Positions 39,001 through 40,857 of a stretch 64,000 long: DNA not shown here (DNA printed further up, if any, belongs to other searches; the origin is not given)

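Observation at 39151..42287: Convergent paralogous beta-helix genes whose stop codons overlap, forming a ~1.5-kb imperfect inverted duplication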

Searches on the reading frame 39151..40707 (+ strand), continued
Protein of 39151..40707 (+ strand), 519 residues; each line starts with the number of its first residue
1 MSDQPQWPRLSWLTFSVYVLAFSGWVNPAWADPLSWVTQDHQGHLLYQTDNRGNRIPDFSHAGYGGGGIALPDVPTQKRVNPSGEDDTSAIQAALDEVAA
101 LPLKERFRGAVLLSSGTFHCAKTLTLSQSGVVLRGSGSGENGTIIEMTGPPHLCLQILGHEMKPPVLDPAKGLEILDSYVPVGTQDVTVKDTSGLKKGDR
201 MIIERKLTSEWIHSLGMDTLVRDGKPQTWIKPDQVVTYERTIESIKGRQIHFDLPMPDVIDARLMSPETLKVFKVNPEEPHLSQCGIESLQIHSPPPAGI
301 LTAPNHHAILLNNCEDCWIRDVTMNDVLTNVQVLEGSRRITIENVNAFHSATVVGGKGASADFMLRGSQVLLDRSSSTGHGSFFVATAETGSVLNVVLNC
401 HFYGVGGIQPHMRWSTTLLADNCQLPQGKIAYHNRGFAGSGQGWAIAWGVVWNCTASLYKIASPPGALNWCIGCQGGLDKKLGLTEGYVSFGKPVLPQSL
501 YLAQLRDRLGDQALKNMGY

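Call 38: search_protein_families(library=pfam, proteins=[L082:662-3901:+, L082:3920-5704:+, L082:5920-8379:+, L082:8441-9553:-, L082:9911-10579:-, L082:10672-11640:-, L082:11659-12360:-, L082:12394-13449:-], max_evalue=0.001)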
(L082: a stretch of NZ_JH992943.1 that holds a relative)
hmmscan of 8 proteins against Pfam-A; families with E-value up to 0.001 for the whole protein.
L082:662-3901:+ (1080 aa): 5 families
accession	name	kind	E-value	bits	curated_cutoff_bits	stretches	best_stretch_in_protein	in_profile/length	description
PF07715.20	Plug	-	3.5e-17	63.3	23.9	1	155-261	3-107/107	TonB-dependent Receptor Plug Domain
PF13715.12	CarbopepD_reg_2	-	5.6e-17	62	32.2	1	67-146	1-88/88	CarboxypepD_reg-like domain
PF13620.12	CarboxypepD_reg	-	1.9e-11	44.6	32.3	1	66-127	1-72/82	Carboxypeptidase regulatory-like domain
PF15976.11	CooC_C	-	0.00039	20.8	29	1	63-112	15-62/93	CS1-pili formation C-terminal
PF25020.1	TTR_TEN1-4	-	0.00064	20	27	0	64-117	6-63/86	Teneurin TTR-like domain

L082:3920-5704:+ (595 aa): 2 families
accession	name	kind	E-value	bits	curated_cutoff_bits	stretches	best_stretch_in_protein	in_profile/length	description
PF07980.17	SusD_RagB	-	6.3e-39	134.8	23.1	1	294-586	38-297/297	SusD family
PF14322.12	SusD-like_3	-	1.9e-25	90.7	27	1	99-213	81-191/191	Starch-binding associating with outer membrane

L082:5920-8379:+ (820 aa): 1 family
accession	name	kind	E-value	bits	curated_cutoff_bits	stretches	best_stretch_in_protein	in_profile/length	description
PF16315.10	DUF4955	-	0.0006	20.5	25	0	392-515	17-141/149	Domain of unknown function (DUF4955)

L082:8441-9553:- (371 aa): 1 family
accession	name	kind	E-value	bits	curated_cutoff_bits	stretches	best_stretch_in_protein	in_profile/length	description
PF05426.18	Alginate_lyase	-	4.3e-37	128.5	22.2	1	37-290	2-272/275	Alginate lyase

L082:9911-10579:- (223 aa): 2 families
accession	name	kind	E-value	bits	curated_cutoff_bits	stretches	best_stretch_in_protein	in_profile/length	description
PF07715.20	Plug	-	3.4e-10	40.8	23.9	1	120-217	8-107/107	TonB-dependent Receptor Plug Domain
PF13715.12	CarbopepD_reg_2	-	0.00021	21.7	32.2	1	24-68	1-47/88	CarboxypepD_reg-like domain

L082:10672-11640:- (323 aa): 1 family
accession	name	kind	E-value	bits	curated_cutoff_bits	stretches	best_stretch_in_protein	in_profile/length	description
PF00801.26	PKD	-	0.00087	19.7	23.5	0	45-109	17-80/80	PKD domain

L082:11659-12360:- (234 aa): 0 families

L082:12394-13449:- (352 aa): 1 family
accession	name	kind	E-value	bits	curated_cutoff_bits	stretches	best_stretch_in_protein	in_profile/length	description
PF07980.17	SusD_RagB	-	3.3e-25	89.8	23.1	1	162-348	117-295/297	SusD family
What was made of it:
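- One member follows SusC/SusD in a Bacteroides PUL (call 38).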

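Call 39: fold_search(model_id=the predicted structure, library=pdb)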
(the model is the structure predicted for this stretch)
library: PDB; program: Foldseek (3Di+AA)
matches with E <= 10: 530; with E <= 0.001: 39
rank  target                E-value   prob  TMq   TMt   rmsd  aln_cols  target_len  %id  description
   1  7w1d_D                3.7e-10  1.00  0.35  0.29  17.0       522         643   12  Crystal structure of Klebsiella pneumoniae K1 capsule-specific polysaccharide lyase in a C2 crystal form (released 2022-05-18)
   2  9k4a_A                4.9e-10  1.00  0.34  0.28   9.4       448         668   14  Cryo-EM structure of depolymerase S2-4 from Klebsiella phage K64-1 (released 2026-03-25)
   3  4ru4_B                4.9e-10  1.00  0.24  0.22  13.4       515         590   10  Crystal structure of the tailspike protein gp49 from Pseudomonas phage LKA1 (released 2015-11-18)
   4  4y9v_A                6.3e-10  1.00  0.24  0.21  15.1       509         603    9  Gp54 tailspike of Acinetobacter baumannii bacteriophage AP22 in complex with A. baumannii capsular saccharide (released 2017-02-01)
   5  8bke_AAA              1.1e-09  1.00  0.28  0.32  12.2       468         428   14  Crystal structure of the Klebsiella phage KP34p57 capsular depolymerase (released 2023-08-30)
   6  4ru4_A                1.4e-09  1.00  0.33  0.30  11.6       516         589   14  Crystal structure of the tailspike protein gp49 from Pseudomonas phage LKA1 (released 2015-11-18)
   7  7w1c_C                2.0e-09  1.00  0.36  0.31  16.6       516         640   12  Crystal structure of Klebsiella pneumoniae K1 capsule-specific polysaccharide lyase in a P1 crystal form (released 2022-05-18)
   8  7w1c_B                2.4e-09  1.00  0.33  0.28  10.0       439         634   12  Crystal structure of Klebsiella pneumoniae K1 capsule-specific polysaccharide lyase in a P1 crystal form (released 2022-05-18)
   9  7w1d_H                2.5e-09  1.00  0.35  0.30  16.8       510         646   12  Crystal structure of Klebsiella pneumoniae K1 capsule-specific polysaccharide lyase in a C2 crystal form (released 2022-05-18)
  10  7w1c_A                2.6e-09  1.00  0.34  0.29  10.0       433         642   13  Crystal structure of Klebsiella pneumoniae K1 capsule-specific polysaccharide lyase in a P1 crystal form (released 2022-05-18)
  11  7w1c_D                3.7e-09  1.00  0.32  0.28  10.3       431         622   13  Crystal structure of Klebsiella pneumoniae K1 capsule-specific polysaccharide lyase in a P1 crystal form (released 2022-05-18)
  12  7w1c_E                1.9e-08  1.00  0.33  0.28  10.0       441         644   13  Crystal structure of Klebsiella pneumoniae K1 capsule-specific polysaccharide lyase in a P1 crystal form (released 2022-05-18)
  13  4ru5_A                4.2e-08  1.00  0.25  0.22  13.6       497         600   10  Crystal Structure of the Pseudomonas phage phi297 tailspike gp61 (released 2015-11-18)
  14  4ru5_C                4.7e-08  1.00  0.26  0.24  13.2       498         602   10  Crystal Structure of the Pseudomonas phage phi297 tailspike gp61 (released 2015-11-18)
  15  7vul_B                2.3e-06  1.00  0.24  0.21  15.2       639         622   10  Structure of Klebsiella Phage P560 depolymerase (released 2022-11-16)
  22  7chu_A                7.2e-05  1.00  0.31  0.31  10.3       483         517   12  Geobacillus virus E2 - ORF18 (released 2021-04-14)
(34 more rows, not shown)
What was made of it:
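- On Pectin-lyase-fold (right-handed parallel beta-helix) superfamily: Foldseek agrees (call 39).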

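Call 47: search_protein_families(library=pfam, alignment_id=A2, max_evalue=0.00001)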
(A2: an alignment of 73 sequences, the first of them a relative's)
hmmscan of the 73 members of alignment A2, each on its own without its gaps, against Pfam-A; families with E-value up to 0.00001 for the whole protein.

A. member 1, L003:4234-5841:+ (536 aa): 3 families
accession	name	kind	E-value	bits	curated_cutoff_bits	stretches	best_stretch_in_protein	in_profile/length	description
PF00135.34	COesterase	-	7.2e-95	319.3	27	1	39-516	5-500/515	Carboxylesterase family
PF20434.5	BD-FAE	-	4.4e-07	30.1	26.8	1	125-235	2-100/215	BD-FAE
PF07859.19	Abhydrolase_3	-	5.6e-06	26.7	25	0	202-244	49-91/210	alpha/beta hydrolase fold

B. families by the number of members that match (of 73 scanned): 73 families (the first 25 are shown)
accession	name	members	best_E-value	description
PF13229.12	Beta_helix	7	1.7e-11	Right handed beta helix region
PF03629.24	SASA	5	3.4e-49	Carbohydrate esterase, sialic acid-specific acetylesterase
PF12708.12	Pect-lyase_RHGA_epim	4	8.5e-17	Rhamnogalacturonase A/epimerase, pectate lyase-like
PF18961.6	DUF5703_N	3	2.7e-49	Domain of unknown function (DUF5703)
PF14592.12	Chondroitinas_B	3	3.3e-40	Chondroitinase B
PF05426.18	Alginate_lyase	2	5e-90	Alginate lyase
PF00884.28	Sulfatase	2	1e-65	Sulfatase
PF01915.27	Glyco_hydro_3_C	2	2.2e-62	Glycosyl hydrolase family 3 C-terminal domain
PF16315.10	DUF4955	2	5.7e-40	Domain of unknown function (DUF4955)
PF12704.14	MacB_PCD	2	3.5e-36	MacB-like periplasmic core domain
PF00933.27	Glyco_hydro_3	2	2.3e-35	Glycosyl hydrolase family 3 N terminal domain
PF02687.27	FtsX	2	2e-31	FtsX-like permease C-terminal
PF14310.12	Fn3-like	2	2.6e-23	Fibronectin type III-like domain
PF22124.2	Glyco_hydro_95_cat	2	2.4e-20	Glycosyl hydrolase family 95 catalytic domain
PF00295.23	Glyco_hydro_28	2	3.5e-19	Glycosyl hydrolases family 28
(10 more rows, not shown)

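Call 48: search_protein_families(library=pfam, alignment_id=A3, max_evalue=0.00001)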
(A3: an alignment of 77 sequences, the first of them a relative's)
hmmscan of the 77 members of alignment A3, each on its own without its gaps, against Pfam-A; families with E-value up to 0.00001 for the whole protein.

A. member 1, L003:8245-9828:+ (528 aa): 1 family
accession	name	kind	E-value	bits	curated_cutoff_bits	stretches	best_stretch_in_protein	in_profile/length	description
PF00295.23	Glyco_hydro_28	-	2.6e-09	37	22.9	1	217-312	75-172/324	Glycosyl hydrolases family 28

B. families by the number of members that match (of 77 scanned): 79 families (the first 25 are shown)
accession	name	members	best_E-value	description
PF01120.23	Alpha_L_fucos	5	5.1e-91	Alpha-L-fucosidase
PF00295.23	Glyco_hydro_28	4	1.2e-26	Glycosyl hydrolases family 28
PF07470.19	Glyco_hydro_88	3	1.4e-58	Glycosyl Hydrolase Family 88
PF00884.28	Sulfatase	3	4.4e-50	Sulfatase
PF00703.27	Glyco_hydro_2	3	4e-16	Glycosyl hydrolases family 2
PF02837.24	Glyco_hydro_2_N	3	4.1e-15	Glycosyl hydrolases family 2, sugar binding domain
PF12708.12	Pect-lyase_RHGA_epim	3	6.8e-11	Rhamnogalacturonase A/epimerase, pectate lyase-like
PF13229.12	Beta_helix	3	5.9e-08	Right handed beta helix region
PF05426.18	Alginate_lyase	2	3.4e-96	Alginate lyase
PF16347.10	SGSH_C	2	5.8e-62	N-sulphoglucosamine sulphohydrolase, C-terminal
PF07631.16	PSD4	2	8.2e-39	Protein of unknown function (DUF1592)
PF07627.16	PSCyt3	2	3.1e-30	Protein of unknown function (DUF1588)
PF02836.23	Glyco_hydro_2_C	2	1.1e-24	Glycosyl hydrolases family 2, TIM barrel domain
PF22666.2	Glyco_hydro_2_N2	2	1.3e-24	Glycosyl hydrolase 2 galactose-binding domain-like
PF07637.16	PSD5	2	1.1e-18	Protein of unknown function (DUF1595)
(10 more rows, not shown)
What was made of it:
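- Neighbours in 80 loci include GH28/PF12708/Beta_helix/PL6, SASA esterases, GH29, GH88, sulfatases, GH2, GH3 and GH95 (calls 47, 48).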

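Call 49: search_protein_families(library=pfam, proteins=[L064:4311-5852:+, L073:308-1828:+, L075:4300-5844:+, L053:2939-5890:+, L006:7585-10224:+, L007:7457-9007:+, L006:4067-5965:+, L007:4120-5892:+], max_evalue=0.001)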
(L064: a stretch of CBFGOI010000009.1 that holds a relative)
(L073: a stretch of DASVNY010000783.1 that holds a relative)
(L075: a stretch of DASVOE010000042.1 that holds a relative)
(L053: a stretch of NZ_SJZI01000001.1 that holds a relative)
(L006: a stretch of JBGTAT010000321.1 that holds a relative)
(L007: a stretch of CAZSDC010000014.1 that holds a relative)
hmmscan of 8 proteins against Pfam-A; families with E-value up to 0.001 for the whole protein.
L064:4311-5852:+ (514 aa): 3 families
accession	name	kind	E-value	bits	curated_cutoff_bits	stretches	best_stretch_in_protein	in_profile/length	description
PF16315.10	DUF4955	-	1.8e-39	135.7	25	1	369-504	2-140/149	Domain of unknown function (DUF4955)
PF12708.12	Pect-lyase_RHGA_epim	-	8.5e-17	62.1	27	1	66-326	2-212/213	Rhamnogalacturonase A/epimerase, pectate lyase-like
PF13229.12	Beta_helix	-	4e-10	40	25.9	1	293-390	38-135/158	Right handed beta helix region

L073:308-1828:+ (507 aa): 3 families
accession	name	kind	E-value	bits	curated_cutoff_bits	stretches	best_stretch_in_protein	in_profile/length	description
PF16315.10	DUF4955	-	5.7e-40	137.4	25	1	368-504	2-141/149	Domain of unknown function (DUF4955)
PF12708.12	Pect-lyase_RHGA_epim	-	9.8e-17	61.9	27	1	65-158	2-86/213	Rhamnogalacturonase A/epimerase, pectate lyase-like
PF13229.12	Beta_helix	-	1.5e-08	34.8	25.9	1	292-387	38-133/158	Right handed beta helix region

L075:4300-5844:+ (515 aa): 1 family
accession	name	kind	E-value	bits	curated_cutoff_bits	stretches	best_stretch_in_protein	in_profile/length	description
PF03629.24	SASA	-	4.3e-20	72.7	24.8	2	283-378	101-203/226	Carbohydrate esterase, sialic acid-specific acetylesterase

L053:2939-5890:+ (984 aa): 0 families

L006:7585-10224:+ (880 aa): 6 families
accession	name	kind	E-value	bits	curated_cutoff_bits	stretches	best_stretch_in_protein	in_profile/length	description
PF22666.2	Glyco_hydro_2_N2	-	1.3e-24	87.5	27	1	56-209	9-165/167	Glycosyl hydrolase 2 galactose-binding domain-like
PF18368.7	Ig_GlcNase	-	1.2e-22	80.5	26.3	1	745-857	1-104/105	Exo-beta-D-glucosaminidase Ig-fold domain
PF00703.27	Glyco_hydro_2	-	1.1e-15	58.7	23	1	223-335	3-109/109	Glycosyl hydrolases family 2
PF02836.23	Glyco_hydro_2_C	-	1.5e-07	31.3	21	1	341-478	3-153/302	Glycosyl hydrolases family 2, TIM barrel domain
PF02837.24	Glyco_hydro_2_N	-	6e-07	30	28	1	82-165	51-132/169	Glycosyl hydrolases family 2, sugar binding domain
PF21467.3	BetaGal_gal-bd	-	0.00053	20.5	27.3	0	99-141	3-42/62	Beta-galactosidase, galactose-binding domain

L007:7457-9007:+ (517 aa): 3 families
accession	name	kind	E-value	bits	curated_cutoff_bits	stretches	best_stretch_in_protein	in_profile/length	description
PF16347.10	SGSH_C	-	5.8e-62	208.8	29.3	1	343-496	1-153/154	N-sulphoglucosamine sulphohydrolase, C-terminal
PF00884.28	Sulfatase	-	4.4e-50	171.1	25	1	27-395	1-301/301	Sulfatase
PF01663.27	Phosphodiest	-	1.2e-07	32.1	23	0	53-111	19-78/342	Type I phosphodiesterase / nucleotide pyrophosphatase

L006:4067-5965:+ (633 aa): 1 family
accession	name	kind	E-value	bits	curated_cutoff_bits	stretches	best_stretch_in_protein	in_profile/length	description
PF03629.24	SASA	-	1.3e-15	58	24.8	2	405-476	119-192/226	Carbohydrate esterase, sialic acid-specific acetylesterase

L007:4120-5892:+ (591 aa): 1 family
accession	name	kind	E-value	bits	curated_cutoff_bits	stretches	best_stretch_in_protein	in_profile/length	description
PF03629.24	SASA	-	3.6e-19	69.7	24.8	2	361-459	119-222/226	Carbohydrate esterase, sialic acid-specific acetylesterase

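Call 52: search_solved_structures(query=L064:4311-5852:+, max_evalue=0.01)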
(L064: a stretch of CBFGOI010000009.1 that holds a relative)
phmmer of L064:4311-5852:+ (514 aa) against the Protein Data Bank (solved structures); distinct sequences matched with E-value up to 0.01: 10.
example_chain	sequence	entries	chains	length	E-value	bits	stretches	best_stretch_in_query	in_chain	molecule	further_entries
1h80_A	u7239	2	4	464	2.4e-06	29.8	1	63-139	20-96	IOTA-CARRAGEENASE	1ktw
3lmw_A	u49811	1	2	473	2.4e-06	29.8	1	63-139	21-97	Iota-carrageenase, CgiA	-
5lw3_A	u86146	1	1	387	3.1e-06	29.4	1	66-141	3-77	Poly(beta-D-mannuronate) C5 epimerase 6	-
2pyg_A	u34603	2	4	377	4.1e-06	29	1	66-142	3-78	Poly(beta-D-mannuronate) C5 epimerase 4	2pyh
8xfq_A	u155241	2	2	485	0.00029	22.9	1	66-136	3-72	mannuronan 5-epimerase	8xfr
8ja4_A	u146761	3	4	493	0.0003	22.9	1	66-136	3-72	mannuronan 5-epimerase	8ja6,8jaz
3zpp_A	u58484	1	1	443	0.0005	22.1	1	53-111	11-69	CELL WALL SURFACE ANCHOR FAMILY PROTEIN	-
5olp_A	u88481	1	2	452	0.0019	20.2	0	64-110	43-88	Pectate lyase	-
4mr0_A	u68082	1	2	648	0.0032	19.5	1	66-111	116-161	Plasmin and fibronectin-binding protein A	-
5zru_A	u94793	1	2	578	0.0054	18.7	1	65-111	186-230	Alpha-1,3-glucanase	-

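Call 55: find_encoding_contigs(protein=P0121, flank=6000, max_places=10)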
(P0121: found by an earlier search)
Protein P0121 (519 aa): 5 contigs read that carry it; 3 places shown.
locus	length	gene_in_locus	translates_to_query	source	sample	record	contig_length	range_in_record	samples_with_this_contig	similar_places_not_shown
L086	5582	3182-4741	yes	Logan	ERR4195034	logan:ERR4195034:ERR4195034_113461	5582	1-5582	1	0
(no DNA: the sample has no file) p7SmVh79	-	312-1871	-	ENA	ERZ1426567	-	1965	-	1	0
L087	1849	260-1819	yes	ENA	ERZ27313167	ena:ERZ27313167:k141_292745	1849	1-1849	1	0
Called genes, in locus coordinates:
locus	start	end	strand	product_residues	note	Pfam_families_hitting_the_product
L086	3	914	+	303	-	?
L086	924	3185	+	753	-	PF17678:Glyco_hydro_92N, PF07971:Glyco_hydro_92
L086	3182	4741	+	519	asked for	-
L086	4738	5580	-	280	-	?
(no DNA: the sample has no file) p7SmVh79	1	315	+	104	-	?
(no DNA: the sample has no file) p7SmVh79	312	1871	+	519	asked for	-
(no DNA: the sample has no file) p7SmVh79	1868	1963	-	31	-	?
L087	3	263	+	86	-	?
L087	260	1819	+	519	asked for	-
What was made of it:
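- Two short contigs from other assemblies end 30-92 nt beyond the junction (call 55).
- Tried and rejected: The A protein (P0121) look-up worked instead (call 55).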
